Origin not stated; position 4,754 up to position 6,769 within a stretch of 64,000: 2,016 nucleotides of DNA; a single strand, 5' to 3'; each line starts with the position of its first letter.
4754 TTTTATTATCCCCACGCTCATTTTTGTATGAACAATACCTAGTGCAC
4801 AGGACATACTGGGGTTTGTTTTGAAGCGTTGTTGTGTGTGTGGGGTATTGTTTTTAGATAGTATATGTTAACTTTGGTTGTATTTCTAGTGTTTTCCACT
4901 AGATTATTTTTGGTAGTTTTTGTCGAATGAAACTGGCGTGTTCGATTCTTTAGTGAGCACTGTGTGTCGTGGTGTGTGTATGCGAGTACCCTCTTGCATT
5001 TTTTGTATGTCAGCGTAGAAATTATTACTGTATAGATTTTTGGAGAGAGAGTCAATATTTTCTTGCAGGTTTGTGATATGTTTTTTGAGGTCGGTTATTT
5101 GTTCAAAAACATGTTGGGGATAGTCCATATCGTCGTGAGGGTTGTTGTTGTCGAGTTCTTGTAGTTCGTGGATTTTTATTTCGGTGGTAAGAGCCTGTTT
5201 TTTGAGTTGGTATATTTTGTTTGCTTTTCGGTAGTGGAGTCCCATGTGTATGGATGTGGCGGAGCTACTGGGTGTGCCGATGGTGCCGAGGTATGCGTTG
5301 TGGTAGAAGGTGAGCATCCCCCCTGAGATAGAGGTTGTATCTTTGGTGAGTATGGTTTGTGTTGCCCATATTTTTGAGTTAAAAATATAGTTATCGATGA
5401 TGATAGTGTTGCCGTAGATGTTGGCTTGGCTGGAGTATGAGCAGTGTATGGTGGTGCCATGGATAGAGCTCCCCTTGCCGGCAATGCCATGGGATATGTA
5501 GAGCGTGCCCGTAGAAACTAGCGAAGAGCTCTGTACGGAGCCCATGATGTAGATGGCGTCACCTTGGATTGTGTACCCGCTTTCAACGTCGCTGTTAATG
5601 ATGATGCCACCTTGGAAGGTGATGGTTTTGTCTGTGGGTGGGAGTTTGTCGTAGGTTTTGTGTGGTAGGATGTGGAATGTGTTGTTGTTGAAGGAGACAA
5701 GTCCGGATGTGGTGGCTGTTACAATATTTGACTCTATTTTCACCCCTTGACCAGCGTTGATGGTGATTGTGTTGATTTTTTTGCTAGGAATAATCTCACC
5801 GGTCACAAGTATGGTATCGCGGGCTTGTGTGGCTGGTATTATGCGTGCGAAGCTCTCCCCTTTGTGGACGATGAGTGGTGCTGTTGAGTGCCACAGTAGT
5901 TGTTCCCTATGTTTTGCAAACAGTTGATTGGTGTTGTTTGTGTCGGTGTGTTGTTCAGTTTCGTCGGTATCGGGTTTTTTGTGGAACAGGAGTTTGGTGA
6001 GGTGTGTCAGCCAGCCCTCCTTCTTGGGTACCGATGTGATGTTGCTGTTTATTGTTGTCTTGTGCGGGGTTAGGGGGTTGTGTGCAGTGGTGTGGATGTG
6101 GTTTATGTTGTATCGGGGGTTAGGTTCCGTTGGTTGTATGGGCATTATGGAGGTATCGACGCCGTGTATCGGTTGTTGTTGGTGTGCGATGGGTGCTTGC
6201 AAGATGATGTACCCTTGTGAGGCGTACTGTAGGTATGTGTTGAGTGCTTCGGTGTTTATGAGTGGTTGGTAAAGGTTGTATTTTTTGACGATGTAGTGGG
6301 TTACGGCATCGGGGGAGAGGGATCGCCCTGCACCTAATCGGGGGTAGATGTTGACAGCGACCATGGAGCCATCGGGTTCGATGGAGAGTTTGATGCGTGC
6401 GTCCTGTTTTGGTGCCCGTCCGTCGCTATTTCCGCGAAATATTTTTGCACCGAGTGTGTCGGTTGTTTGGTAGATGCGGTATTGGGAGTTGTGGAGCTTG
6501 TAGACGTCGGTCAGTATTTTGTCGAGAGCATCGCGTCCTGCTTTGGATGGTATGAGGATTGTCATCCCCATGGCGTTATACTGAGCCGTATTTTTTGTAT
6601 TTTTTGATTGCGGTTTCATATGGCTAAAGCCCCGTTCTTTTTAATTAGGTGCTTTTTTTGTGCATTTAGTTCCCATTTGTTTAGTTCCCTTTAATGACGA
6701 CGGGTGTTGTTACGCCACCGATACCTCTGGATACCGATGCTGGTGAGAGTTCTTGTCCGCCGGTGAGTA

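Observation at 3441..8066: Operon: ankyrin-repeat lipoprotein, FapA/DUF342-like protein and a transmembrane SH3b protein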

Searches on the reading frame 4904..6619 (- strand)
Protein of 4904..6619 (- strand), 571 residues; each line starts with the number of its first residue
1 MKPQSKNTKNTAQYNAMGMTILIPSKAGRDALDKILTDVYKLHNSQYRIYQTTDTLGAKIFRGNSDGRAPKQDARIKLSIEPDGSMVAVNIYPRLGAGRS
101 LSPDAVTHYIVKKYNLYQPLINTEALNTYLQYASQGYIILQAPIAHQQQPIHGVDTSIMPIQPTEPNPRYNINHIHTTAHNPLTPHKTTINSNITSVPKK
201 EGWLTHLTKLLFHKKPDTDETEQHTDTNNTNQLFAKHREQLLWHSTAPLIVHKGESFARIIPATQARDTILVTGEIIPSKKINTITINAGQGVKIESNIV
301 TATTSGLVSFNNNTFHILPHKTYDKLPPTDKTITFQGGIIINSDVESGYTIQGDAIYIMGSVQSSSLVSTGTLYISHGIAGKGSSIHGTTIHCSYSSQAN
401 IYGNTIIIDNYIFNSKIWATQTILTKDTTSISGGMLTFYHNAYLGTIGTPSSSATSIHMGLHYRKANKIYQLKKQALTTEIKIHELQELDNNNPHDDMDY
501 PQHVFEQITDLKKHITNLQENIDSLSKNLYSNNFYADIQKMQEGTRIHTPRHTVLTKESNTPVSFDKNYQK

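Call 3: search_protein_families(library=pfam, proteins=[window:4904-6619:-], max_evalue=0.01)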
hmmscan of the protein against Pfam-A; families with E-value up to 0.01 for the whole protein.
window:4904-6619:- (571 aa): 3 families
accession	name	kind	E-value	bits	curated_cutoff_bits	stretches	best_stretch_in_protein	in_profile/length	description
PF03961.19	FapA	-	7.7e-26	91.7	31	1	333-565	16-265/272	Flagellar Assembly Protein A beta solenoid domain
PF20250.3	FapA_N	-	1e-13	51.5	27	1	251-313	113-178/178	Flagellar Assembly Protein A N-terminal region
PF14282.11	FlxA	-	0.0044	17.6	26.3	0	452-528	2-78/101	FlxA-like protein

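Call 4: search_protein_families(library=ncbifam, proteins=[window:4904-6619:-], max_evalue=0.01)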
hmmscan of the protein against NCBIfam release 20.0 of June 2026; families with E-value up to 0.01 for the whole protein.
window:4904-6619:- (571 aa): 0 families

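Call 5: find_encoding_contigs(protein=window:4904-6619:-, flank=10000, max_places=6)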
Protein window:4904-6619:- (571 aa): 1 contig read that carries it; 1 place shown.
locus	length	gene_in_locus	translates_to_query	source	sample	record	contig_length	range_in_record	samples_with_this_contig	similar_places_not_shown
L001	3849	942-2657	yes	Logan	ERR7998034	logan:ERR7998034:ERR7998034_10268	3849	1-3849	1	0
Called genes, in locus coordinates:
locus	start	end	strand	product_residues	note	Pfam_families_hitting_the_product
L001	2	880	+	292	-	?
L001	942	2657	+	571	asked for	PF20250:FapA_N, PF03961:FapA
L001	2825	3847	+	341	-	?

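Call 7: find_homologous_proteins(query=window:4904-6619:-, max_evalue=0.001)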
Query window:4904-6619:- (571 aa): 4 proteins with E <= 0.001 among 6212 candidates.
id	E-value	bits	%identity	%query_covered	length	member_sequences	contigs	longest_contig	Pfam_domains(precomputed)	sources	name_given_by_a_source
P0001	0.0e+0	1234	96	100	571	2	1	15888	PF20250.4,PF03961.20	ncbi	-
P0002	0.0e+0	1077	83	100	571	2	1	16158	PF20250.4,PF03961.20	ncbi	-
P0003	2.0e-142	494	44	97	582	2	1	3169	PF20250.4,PF03961.20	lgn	-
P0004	3.4e-7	48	24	37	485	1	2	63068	PF20250.4,PF03961.20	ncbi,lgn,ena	-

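Call 8: find_encoding_contigs(protein=P0002, flank=10000, max_places=4)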
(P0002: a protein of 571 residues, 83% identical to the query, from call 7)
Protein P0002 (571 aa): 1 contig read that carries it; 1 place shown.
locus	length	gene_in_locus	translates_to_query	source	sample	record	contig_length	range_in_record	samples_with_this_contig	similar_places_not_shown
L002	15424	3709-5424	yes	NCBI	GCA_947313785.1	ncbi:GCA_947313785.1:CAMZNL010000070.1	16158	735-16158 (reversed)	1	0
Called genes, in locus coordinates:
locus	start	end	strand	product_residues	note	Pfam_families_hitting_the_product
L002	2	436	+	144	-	?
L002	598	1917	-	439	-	-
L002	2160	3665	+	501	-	PF12796:Ank_2, PF13857:Ank_5, PF24521:Ank_KRIT1 (weak), PF00023:Ank (weak), PF12796:Ank_2, PF13857:Ank_5 (weak), PF12796:Ank_2, PF13857:Ank_5, +3 more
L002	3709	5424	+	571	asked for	PF20250:FapA_N, PF03961:FapA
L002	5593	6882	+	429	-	PF08239:SH3_3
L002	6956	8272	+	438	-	PF01029:NusB, PF01189:Methyltr_RsmB-F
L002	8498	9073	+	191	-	PF01618:MotA_ExbB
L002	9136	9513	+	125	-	PF02472:ExbD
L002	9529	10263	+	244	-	-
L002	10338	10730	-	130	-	PF00383:dCMP_cyt_deam_1, PF08211:dCMP_cyt_deam_2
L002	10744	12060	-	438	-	PF02885:Glycos_trans_3N, PF00591:Glycos_transf_3, PF07831:PYNP_C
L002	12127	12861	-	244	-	PF01791:DeoC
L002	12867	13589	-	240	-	PF01048:PNP_UDP_1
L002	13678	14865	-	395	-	PF01676:Metalloenzyme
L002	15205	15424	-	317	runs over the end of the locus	?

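Call 9: find_encoding_contigs(protein=P0003, flank=10000, max_places=4)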
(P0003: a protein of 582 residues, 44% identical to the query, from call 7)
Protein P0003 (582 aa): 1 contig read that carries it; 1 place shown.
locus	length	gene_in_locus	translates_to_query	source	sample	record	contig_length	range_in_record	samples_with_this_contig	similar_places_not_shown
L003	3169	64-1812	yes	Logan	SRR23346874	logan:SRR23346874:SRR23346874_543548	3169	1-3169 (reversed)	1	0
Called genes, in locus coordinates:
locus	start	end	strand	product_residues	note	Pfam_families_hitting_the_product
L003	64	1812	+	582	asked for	PF20250:FapA_N (weak), PF03961:FapA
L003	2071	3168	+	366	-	?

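Call 10: find_encoding_contigs(protein=P0004, flank=10000, max_places=4)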
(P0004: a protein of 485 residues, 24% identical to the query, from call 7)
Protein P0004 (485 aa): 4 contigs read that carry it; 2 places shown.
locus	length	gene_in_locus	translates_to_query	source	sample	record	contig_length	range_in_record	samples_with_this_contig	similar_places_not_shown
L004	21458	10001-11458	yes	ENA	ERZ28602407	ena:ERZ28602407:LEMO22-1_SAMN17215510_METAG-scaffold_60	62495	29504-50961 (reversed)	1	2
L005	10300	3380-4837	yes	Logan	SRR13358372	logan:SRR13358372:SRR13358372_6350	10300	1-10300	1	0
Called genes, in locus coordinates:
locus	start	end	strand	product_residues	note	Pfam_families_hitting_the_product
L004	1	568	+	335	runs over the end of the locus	PF02154:FliM, PF01052:FliMN_C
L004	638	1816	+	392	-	PF04509:CheC, PF13690:CheX (faint), PF04509:CheC, PF28396:SepQ_C (weak), PF01052:FliMN_C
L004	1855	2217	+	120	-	PF00072:Response_reg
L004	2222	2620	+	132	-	PF04347:FliO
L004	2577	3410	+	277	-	PF00813:FliP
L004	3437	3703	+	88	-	PF01313:Bac_export_3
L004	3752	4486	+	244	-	PF01311:Bac_export_1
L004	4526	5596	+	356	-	PF01312:Bac_export_2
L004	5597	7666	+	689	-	PF00771:FHIPEP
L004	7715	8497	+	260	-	PF04542:Sigma70_r2, PF04539:Sigma70_r3, PF04545:Sigma70_r4, PF08281:Sigma70_r4_2 (weak)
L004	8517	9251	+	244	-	PF00460:Flg_bb_rod, PF22692:LlgE_F_G_D1, PF06429:Flg_bbr_C (weak)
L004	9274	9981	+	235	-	PF00460:Flg_bb_rod, PF22692:LlgE_F_G_D1, PF06429:Flg_bbr_C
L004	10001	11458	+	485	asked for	PF20250:FapA_N, PF03961:FapA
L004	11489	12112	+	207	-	PF04509:CheC, PF13690:CheX (weak), PF04509:CheC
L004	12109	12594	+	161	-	PF03975:CheD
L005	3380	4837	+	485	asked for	PF20250:FapA_N, PF03961:FapA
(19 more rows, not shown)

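Call 36: find_related_loci(query=A2, collection=metagenome_contigs, flank=10000)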
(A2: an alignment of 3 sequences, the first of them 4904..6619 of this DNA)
Query A2 (571 aa) in metagenome_contigs; peptide patterns used: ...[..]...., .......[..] (x = any residue, [..] = any of these).
186 stretches matched a pattern, but none encodes a relative of the query by tblastn (E <= 1e-3).

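Call 67: search_solved_structures(query=A2, max_evalue=1)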
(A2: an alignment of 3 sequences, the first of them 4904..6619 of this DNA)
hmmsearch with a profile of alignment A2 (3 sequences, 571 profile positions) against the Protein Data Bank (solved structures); distinct sequences matched with E-value up to 1: 5.
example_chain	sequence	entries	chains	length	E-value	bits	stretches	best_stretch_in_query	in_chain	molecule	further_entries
4wls_A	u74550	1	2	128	0.61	11.6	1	483-525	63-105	HTH-type transcriptional regulator CueR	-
3r6n_A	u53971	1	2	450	0.69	11.4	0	442-520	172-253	Desmoplakin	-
1q05_A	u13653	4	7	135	0.75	11.3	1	483-525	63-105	Transcriptional regulator cueR | HTH-type transcriptional regulator CueR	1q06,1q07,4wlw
6ldi_G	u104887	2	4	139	0.79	11.2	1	483-525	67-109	HTH-type transcriptional regulator CueR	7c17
6xh7_G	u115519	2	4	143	0.85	11.1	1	484-525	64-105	HTH-type transcriptional regulator CueR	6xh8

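Call 88: search_protein_families(library=padloc, proteins=[window:4904-6619:-], max_evalue=0.01)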
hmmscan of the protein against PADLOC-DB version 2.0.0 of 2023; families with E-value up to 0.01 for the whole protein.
window:4904-6619:- (571 aa): 0 families

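Call 89: search_protein_families(library=phrogs, proteins=[window:4904-6619:-], max_evalue=0.01)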
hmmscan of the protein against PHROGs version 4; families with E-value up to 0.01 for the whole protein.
window:4904-6619:- (571 aa): 1 family
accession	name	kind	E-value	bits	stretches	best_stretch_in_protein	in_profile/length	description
phrog_3550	-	unknown function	0.007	17.7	0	480-543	8-69/79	-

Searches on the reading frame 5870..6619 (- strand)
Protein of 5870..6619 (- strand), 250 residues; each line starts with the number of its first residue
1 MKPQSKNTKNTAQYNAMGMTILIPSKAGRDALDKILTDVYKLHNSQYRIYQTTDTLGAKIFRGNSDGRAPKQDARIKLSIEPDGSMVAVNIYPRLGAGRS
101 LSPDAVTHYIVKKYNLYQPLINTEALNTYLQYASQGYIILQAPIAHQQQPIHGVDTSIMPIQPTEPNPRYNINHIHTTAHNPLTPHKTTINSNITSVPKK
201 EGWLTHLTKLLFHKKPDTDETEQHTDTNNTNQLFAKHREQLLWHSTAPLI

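Call 55: search_protein_families(library=pfam, proteins=[window:5870-6619:-], max_evalue=5)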
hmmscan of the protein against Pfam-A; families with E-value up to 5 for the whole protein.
window:5870-6619:- (250 aa): 1 family
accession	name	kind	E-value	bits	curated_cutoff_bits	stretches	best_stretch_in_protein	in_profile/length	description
PF20250.3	FapA_N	-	0.048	13.5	27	1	76-164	1-87/178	Flagellar Assembly Protein A N-terminal region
